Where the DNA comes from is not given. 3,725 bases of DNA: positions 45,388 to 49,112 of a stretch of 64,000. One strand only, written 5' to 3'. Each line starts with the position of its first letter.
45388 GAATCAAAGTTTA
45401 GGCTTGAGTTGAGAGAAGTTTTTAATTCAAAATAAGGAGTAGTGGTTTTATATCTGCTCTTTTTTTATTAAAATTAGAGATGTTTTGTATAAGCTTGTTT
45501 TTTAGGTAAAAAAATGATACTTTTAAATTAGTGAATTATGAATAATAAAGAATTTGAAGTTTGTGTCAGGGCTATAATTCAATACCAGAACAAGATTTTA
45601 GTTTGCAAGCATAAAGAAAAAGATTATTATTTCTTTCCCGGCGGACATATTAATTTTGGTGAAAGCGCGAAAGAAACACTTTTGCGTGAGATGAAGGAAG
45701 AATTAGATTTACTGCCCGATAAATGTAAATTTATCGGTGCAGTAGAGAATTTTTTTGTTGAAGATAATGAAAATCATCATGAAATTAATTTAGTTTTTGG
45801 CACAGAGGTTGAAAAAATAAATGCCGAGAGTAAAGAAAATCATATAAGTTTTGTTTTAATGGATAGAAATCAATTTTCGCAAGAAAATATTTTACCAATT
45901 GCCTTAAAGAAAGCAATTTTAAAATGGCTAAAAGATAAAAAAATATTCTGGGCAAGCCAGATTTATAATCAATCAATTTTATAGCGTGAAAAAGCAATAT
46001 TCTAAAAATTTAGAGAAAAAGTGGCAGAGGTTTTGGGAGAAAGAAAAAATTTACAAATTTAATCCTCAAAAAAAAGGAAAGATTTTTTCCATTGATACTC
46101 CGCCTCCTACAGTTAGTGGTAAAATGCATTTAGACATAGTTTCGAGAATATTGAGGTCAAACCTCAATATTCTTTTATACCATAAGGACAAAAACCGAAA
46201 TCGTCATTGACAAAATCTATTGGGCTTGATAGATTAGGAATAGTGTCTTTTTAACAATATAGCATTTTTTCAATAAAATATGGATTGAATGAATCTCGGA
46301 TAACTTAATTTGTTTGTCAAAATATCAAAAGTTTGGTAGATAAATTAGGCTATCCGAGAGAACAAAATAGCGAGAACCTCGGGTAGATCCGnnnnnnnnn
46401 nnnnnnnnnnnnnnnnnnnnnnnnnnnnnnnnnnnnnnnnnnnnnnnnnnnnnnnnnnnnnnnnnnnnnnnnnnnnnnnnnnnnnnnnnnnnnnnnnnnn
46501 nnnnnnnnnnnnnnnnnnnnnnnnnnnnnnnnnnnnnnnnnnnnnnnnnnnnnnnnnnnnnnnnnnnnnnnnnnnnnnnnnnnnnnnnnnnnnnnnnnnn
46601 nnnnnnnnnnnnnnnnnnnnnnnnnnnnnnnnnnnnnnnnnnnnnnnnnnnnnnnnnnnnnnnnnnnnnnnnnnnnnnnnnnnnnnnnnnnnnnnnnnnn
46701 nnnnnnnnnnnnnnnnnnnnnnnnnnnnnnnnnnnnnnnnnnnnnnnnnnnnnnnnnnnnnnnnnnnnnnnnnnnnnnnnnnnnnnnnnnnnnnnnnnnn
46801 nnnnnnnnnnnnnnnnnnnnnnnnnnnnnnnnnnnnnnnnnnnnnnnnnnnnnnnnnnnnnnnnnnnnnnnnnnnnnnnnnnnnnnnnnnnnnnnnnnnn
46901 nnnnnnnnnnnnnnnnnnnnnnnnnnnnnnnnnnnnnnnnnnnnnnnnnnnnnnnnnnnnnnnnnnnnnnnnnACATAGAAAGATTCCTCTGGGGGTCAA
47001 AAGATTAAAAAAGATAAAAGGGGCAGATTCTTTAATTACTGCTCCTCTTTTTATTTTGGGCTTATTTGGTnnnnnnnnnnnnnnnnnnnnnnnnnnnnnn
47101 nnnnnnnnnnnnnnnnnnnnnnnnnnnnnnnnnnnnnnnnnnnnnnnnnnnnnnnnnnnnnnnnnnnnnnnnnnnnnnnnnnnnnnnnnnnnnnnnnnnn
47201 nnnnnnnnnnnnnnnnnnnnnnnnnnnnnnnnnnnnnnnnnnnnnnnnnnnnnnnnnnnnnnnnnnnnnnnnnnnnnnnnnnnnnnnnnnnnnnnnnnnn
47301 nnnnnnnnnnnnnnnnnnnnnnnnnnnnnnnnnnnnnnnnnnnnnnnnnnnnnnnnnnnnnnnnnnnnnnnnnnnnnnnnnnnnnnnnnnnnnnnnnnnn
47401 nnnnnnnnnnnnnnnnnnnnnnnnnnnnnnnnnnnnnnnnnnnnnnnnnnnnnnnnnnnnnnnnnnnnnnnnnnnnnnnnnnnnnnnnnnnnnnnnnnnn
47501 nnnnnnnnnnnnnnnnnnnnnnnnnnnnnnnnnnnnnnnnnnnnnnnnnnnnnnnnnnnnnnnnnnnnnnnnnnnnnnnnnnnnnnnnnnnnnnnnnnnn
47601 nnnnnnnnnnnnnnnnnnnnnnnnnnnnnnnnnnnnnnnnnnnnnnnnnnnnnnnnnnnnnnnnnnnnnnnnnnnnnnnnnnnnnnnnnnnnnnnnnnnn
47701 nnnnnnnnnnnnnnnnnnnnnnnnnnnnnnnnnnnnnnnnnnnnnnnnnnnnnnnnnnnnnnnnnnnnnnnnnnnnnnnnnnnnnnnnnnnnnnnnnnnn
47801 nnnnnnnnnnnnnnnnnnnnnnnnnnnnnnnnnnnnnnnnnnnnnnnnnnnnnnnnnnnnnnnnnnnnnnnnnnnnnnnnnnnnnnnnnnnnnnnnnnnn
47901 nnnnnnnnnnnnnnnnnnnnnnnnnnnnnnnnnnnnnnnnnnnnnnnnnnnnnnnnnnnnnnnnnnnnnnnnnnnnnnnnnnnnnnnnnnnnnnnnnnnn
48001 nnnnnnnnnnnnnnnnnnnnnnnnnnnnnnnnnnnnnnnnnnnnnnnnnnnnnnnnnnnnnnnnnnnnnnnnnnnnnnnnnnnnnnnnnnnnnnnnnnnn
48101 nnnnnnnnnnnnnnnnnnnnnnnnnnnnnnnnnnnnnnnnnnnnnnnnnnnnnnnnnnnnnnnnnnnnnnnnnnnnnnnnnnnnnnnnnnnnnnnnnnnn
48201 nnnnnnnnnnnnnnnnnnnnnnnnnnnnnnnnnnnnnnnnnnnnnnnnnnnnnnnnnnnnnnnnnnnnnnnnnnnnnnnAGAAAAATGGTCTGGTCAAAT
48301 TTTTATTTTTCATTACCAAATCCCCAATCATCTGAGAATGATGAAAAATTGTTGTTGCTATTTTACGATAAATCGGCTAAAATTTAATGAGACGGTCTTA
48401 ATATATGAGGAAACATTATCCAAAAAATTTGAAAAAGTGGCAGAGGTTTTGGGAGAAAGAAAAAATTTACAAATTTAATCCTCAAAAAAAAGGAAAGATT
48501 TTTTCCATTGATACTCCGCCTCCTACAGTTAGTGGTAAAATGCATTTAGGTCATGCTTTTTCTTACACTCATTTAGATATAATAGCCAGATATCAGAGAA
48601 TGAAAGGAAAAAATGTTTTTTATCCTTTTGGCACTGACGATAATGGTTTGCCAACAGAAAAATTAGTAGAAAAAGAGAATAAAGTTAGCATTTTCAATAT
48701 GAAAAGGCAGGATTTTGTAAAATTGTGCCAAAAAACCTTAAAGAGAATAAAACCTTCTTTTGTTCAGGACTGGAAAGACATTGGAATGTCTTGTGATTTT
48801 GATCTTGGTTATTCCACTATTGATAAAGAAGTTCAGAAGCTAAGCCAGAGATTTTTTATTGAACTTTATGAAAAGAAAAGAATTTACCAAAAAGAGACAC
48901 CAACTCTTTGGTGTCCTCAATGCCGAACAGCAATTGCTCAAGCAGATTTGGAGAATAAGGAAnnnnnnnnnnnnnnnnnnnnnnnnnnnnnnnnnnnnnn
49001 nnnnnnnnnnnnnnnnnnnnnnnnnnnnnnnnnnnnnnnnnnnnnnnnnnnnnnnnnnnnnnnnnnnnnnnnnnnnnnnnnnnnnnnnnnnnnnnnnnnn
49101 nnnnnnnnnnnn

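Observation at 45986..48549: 2.3-kb lytic-enzyme module inserted in valS at codon ~50, flanked by a 118-bp perfect direct repeat that regenerates the valS 5' end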

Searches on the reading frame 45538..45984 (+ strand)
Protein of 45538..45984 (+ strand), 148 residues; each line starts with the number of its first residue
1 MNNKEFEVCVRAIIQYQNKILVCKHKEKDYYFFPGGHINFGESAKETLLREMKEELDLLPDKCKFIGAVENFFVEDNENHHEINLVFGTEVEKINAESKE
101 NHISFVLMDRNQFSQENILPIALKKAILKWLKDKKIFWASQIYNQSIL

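Call 9: search_protein_families(library=pfam, proteins=[window:45538-45984:+], max_evalue=0.01)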
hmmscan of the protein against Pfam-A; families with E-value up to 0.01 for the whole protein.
window:45538-45984:+ (148 aa): 2 families
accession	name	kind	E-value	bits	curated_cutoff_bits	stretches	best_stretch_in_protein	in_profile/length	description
PF00293.34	NUDIX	-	2.8e-13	50.5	21.1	1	11-115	7-119/134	NUDIX domain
PF22327.2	Nudt16-like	-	0.0054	17.1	27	1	33-87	37-91/161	U8 snoRNA-decapping enzyme-like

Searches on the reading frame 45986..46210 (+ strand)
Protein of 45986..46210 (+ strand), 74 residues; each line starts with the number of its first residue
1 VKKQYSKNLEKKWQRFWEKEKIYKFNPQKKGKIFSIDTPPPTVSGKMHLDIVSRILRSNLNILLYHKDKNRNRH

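Call 9: search_protein_families(library=pfam, proteins=[window:45986-46210:+], max_evalue=0.01)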
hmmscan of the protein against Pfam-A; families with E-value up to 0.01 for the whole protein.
window:45986-46210:+ (74 aa): 1 family
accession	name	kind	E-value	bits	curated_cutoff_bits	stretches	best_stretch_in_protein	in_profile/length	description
PF00133.28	tRNA-synt_1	-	0.00012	21.4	22.7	1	12-49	1-40/414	tRNA synthetases class I (I, L, M and V)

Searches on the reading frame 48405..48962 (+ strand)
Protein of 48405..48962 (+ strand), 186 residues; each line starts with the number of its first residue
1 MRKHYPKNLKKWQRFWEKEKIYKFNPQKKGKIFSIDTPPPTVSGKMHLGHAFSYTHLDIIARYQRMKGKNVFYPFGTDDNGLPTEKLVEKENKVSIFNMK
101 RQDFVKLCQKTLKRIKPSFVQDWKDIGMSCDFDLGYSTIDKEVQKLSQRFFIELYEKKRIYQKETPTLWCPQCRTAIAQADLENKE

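Call 53: find_homologous_proteins(query=window:48405-48962:+, max_evalue=1e-40)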
Query seq(186 aa) (186 aa): 848 proteins with E <= 1e-40 among 2097 candidates; the best 120 are listed.
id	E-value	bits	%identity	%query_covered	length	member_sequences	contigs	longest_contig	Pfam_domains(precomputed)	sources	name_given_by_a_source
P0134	2.5e-83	297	68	100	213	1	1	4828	PF09334.18,PF00133.29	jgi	-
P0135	1.6e-80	287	65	100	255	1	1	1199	PF09334.18,PF00133.29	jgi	-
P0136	6.5e-80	285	68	94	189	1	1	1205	PF09334.18,PF00133.29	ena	-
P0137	3.2e-79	283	67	99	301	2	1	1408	PF09334.18,PF00133.29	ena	-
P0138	4.0e-79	283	64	100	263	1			PF09334.18,PF00133.29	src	-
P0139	1.1e-78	281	68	95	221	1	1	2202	PF09334.18,PF00133.29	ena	-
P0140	2.0e-78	281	63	94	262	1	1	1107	PF09334.18,PF00133.29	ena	-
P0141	2.7e-78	280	68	95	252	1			PF09334.18,PF00133.29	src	-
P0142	3.8e-78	280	64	95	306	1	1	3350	PF09334.18,PF00133.29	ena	-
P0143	6.3e-78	279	63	98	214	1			PF09334.18,PF00133.29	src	-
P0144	1.1e-77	278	66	95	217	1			PF09334.18,PF00133.29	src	-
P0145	2.4e-77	277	64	100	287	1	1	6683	PF09334.18,PF00133.29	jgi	jgi:valyl-tRNA synthetase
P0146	2.6e-76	274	65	98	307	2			PF09334.18,PF00133.29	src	-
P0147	3.5e-76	273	64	99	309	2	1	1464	PF09334.18,PF13603.13,PF00133.29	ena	-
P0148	3.5e-76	273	65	95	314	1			PF09334.18,PF13603.13,PF00133.29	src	-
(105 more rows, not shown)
